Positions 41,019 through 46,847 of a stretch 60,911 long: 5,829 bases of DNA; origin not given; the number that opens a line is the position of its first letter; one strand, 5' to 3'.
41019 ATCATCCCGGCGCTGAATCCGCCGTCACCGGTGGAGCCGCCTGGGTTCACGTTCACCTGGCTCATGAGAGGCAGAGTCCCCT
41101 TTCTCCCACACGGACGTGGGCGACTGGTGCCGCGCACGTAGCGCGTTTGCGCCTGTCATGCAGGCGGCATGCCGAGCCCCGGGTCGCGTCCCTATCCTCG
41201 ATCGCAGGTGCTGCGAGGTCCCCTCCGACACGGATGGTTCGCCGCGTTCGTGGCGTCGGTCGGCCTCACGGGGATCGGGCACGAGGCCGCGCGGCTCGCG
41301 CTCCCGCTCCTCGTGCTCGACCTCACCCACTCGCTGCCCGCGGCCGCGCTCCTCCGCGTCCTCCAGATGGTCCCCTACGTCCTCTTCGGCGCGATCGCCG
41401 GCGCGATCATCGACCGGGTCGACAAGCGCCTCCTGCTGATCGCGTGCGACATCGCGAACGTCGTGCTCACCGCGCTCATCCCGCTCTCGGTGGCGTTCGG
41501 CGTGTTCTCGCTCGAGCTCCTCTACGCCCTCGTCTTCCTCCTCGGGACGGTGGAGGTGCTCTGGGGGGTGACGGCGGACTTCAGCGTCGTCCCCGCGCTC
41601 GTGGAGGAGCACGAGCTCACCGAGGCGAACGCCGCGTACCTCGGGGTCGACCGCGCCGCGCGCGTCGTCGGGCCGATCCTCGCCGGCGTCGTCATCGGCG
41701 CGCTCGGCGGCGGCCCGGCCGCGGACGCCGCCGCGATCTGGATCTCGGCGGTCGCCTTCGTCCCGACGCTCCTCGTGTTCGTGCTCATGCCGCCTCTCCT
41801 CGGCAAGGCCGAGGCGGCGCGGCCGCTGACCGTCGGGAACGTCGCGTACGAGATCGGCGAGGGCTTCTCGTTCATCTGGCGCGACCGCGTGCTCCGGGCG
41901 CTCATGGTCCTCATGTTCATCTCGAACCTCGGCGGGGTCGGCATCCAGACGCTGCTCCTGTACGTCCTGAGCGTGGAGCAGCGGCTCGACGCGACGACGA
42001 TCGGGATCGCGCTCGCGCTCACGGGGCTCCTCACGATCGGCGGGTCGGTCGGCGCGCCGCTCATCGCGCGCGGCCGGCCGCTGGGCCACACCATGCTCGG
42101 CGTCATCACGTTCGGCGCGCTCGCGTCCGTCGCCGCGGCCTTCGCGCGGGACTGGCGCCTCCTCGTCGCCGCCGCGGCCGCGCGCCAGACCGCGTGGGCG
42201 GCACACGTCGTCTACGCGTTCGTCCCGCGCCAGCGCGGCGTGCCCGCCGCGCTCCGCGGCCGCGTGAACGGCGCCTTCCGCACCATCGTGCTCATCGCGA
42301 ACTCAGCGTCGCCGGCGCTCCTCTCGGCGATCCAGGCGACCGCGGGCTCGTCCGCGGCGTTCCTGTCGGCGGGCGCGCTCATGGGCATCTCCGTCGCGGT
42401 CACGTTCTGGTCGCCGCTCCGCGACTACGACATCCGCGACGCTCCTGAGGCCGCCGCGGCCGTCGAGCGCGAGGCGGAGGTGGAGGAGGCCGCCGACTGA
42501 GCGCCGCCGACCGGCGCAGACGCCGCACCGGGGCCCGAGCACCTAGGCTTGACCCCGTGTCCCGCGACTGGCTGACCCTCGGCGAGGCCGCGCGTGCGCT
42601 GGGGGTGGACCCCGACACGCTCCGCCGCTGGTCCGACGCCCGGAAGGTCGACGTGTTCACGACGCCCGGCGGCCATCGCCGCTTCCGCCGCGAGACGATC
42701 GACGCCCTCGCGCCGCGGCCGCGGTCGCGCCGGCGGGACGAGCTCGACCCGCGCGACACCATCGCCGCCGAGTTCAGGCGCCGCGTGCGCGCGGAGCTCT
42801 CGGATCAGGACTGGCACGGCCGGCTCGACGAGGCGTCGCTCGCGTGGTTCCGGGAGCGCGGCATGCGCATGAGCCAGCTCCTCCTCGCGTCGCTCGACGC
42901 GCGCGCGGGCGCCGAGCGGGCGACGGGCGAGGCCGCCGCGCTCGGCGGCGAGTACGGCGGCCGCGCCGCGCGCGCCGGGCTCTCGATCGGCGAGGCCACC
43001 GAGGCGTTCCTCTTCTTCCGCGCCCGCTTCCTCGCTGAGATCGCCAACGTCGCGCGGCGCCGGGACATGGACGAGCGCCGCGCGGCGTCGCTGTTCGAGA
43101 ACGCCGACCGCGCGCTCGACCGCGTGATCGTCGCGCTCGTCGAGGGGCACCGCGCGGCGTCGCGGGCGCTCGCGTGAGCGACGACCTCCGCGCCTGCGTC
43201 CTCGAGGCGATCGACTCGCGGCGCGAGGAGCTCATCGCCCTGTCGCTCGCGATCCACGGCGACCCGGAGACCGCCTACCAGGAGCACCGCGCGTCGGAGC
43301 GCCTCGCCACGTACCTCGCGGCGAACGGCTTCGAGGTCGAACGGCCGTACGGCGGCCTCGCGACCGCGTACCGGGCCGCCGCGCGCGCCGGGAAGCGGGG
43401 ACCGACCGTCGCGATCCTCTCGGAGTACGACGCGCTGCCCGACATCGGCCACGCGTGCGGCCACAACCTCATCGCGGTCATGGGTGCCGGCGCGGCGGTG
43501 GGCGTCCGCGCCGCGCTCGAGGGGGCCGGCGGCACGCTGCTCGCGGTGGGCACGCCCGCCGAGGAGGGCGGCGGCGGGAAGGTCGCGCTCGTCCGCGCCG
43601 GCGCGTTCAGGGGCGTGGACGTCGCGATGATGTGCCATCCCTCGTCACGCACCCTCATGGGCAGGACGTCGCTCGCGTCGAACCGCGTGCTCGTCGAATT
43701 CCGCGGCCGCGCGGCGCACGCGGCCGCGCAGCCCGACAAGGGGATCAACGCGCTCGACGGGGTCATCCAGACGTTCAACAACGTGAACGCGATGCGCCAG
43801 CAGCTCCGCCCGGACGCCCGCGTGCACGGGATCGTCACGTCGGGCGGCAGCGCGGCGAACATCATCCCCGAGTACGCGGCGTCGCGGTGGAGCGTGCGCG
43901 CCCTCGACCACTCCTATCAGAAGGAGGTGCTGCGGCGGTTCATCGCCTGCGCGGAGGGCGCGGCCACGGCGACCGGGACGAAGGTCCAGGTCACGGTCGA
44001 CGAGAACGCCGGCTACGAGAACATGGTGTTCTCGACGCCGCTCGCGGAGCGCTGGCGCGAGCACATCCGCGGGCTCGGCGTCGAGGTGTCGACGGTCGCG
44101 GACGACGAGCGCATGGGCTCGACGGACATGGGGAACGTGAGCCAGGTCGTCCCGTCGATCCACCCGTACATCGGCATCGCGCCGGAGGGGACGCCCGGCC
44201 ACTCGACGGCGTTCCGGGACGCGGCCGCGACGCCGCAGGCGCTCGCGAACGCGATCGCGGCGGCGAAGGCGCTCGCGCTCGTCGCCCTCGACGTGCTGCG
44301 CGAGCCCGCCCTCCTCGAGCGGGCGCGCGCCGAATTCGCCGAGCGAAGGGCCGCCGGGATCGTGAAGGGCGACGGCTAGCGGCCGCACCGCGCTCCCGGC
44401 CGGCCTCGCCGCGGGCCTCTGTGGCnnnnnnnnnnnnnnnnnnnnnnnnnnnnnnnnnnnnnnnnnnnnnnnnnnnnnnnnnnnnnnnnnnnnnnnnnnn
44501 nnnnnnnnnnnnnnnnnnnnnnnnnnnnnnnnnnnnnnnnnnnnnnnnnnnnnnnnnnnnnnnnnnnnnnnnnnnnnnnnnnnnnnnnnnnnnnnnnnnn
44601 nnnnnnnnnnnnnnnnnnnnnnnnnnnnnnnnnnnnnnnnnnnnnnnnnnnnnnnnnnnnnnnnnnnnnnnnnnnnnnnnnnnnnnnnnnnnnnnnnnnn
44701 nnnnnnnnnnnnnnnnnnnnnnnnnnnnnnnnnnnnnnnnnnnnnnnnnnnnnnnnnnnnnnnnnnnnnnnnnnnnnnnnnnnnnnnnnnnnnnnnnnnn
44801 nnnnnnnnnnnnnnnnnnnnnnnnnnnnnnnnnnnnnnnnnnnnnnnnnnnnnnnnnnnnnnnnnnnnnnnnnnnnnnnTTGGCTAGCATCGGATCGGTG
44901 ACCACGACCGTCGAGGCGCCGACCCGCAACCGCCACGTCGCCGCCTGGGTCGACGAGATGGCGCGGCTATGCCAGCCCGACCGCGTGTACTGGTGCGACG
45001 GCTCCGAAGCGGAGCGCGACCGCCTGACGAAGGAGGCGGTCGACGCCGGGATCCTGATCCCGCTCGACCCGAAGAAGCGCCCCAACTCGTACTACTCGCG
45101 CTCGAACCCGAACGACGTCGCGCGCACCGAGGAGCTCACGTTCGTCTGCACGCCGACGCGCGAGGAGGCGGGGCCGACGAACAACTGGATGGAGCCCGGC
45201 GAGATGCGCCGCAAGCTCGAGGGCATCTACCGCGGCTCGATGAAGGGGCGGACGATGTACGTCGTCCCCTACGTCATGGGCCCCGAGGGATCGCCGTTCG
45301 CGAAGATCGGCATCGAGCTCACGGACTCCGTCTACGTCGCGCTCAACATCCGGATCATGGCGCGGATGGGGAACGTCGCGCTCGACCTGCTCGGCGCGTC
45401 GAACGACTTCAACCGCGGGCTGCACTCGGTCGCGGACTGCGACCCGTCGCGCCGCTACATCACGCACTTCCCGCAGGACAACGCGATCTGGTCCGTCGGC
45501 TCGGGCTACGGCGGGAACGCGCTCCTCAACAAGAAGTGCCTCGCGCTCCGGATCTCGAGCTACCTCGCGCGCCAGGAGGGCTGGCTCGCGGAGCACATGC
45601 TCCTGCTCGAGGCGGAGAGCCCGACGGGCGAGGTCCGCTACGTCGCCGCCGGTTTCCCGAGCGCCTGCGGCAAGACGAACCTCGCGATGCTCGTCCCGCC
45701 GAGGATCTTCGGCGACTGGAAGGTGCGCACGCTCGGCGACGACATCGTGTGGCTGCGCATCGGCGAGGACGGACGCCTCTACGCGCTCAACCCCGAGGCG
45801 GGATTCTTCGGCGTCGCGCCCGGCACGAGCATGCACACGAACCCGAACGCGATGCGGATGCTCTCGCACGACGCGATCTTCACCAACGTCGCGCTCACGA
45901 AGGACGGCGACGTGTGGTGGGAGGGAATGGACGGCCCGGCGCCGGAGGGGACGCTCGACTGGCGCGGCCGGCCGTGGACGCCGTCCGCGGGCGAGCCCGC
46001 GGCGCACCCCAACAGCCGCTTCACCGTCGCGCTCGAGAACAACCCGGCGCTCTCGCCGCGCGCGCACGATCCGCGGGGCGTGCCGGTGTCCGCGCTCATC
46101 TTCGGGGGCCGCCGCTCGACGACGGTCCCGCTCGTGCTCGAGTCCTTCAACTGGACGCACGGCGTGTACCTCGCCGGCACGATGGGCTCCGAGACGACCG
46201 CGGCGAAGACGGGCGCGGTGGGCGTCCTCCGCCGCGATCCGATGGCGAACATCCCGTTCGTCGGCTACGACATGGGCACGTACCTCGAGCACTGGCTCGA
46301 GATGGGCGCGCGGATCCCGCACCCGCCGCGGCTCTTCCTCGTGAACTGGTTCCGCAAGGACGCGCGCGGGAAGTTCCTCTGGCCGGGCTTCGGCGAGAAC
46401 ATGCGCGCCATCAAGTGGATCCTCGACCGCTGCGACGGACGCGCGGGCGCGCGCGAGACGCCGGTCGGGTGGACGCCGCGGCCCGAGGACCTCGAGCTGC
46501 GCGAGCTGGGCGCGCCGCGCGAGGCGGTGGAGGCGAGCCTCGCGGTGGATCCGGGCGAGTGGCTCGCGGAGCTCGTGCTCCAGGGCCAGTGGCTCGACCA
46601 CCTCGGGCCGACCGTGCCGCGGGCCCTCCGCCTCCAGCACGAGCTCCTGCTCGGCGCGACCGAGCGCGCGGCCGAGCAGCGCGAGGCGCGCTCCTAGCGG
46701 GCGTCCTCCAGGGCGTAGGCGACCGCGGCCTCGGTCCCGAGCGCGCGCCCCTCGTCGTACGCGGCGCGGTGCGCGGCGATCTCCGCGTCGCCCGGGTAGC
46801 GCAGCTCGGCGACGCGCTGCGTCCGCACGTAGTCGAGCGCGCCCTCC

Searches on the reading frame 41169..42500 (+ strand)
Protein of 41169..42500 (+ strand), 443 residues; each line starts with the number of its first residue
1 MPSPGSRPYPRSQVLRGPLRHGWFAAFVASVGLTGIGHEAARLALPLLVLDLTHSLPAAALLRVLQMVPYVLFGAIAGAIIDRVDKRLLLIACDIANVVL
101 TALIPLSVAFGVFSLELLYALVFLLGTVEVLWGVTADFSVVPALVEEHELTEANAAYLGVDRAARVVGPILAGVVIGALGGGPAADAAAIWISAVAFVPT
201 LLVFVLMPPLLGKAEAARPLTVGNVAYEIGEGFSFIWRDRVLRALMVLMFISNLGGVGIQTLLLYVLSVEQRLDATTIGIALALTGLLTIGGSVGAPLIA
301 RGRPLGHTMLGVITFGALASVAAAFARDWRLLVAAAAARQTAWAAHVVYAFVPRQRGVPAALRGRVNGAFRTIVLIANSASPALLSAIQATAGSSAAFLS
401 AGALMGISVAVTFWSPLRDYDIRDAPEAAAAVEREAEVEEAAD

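Call 52: search_protein_families(library=pfam, proteins=[window:41169-42500:+], max_evalue=0.001)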
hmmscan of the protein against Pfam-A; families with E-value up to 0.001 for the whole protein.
window:41169-42500:+ (443 aa): 3 families
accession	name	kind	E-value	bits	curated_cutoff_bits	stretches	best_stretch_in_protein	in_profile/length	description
PF07690.21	MFS_1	-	1.9e-16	60.3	33.4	1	31-382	5-347/347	Major Facilitator Superfamily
PF05977.19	MFS_3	-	4.3e-15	55.6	27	1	18-426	6-404/524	Transmembrane secretion effector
PF06963.18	FPN1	-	4.7e-05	22.6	24.6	1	33-202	13-198/430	Ferroportin1 (FPN1)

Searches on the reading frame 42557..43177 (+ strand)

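Call 52: search_protein_families(library=pfam, proteins=[window:42557-43177:+], max_evalue=0.001)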
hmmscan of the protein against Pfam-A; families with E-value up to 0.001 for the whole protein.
window:42557-43177:+ (206 aa): 5 families
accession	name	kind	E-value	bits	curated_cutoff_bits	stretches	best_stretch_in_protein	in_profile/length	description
PF12728.13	HTH_17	-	1.2e-08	35.5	27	1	5-51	1-46/51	Helix-turn-helix domain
PF00376.29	MerR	-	3.4e-06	27.2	28.2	1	7-43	1-38/38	MerR family regulatory protein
PF13411.12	MerR_1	-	4.4e-06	27.2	21.6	1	7-51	2-46/69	MerR HTH family regulatory protein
PF13551.12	HTH_29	-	5.7e-05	23.6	28.1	0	3-25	10-32/64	Winged helix-turn helix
PF13518.12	HTH_28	-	0.0004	20.9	25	0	5-25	13-32/52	Helix-turn-helix domain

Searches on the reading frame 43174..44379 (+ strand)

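Call 52: search_protein_families(library=pfam, proteins=[window:43174-44379:+], max_evalue=0.001)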
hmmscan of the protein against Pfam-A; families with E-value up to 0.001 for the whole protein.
window:43174-44379:+ (401 aa): 2 families
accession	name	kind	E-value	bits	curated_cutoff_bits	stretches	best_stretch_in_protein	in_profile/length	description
PF01546.33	Peptidase_M20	-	6.7e-10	39.6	24.6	1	85-367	6-203/206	Peptidase family M20/M25/M40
PF07687.19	M20_dimer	-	7.3e-08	32.8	21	1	173-261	10-100/107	Peptidase dimerisation domain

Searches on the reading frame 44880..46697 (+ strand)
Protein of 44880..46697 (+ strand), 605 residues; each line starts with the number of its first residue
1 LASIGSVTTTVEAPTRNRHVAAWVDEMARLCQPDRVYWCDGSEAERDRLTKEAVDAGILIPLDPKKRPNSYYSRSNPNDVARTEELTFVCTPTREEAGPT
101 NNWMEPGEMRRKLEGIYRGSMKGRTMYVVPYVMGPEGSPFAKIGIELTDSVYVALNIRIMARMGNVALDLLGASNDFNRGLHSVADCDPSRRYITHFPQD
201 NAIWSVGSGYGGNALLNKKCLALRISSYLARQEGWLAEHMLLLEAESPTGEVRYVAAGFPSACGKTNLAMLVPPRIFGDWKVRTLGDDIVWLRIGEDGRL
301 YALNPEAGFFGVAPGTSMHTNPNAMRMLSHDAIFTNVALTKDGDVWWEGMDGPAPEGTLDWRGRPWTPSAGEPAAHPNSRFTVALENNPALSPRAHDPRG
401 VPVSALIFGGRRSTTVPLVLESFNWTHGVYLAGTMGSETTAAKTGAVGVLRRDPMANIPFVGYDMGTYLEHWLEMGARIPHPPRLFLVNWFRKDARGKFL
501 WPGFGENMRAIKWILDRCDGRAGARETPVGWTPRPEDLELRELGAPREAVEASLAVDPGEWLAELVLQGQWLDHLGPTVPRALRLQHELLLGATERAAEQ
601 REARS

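Call 52: search_protein_families(library=pfam, proteins=[window:44880-46697:+], max_evalue=0.001)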
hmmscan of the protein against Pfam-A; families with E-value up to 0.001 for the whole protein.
window:44880-46697:+ (605 aa): 2 families
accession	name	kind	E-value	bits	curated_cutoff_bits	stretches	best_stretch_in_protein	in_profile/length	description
PF00821.23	PEPCK_GTP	-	8.7e-153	508.8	23.8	1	235-588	1-352/357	Phosphoenolpyruvate carboxykinase C-terminal P-loop domain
PF17297.7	PEPCK_N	-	7.4e-88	294.2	23.8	1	23-231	2-218/218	Phosphoenolpyruvate carboxykinase N-terminal domain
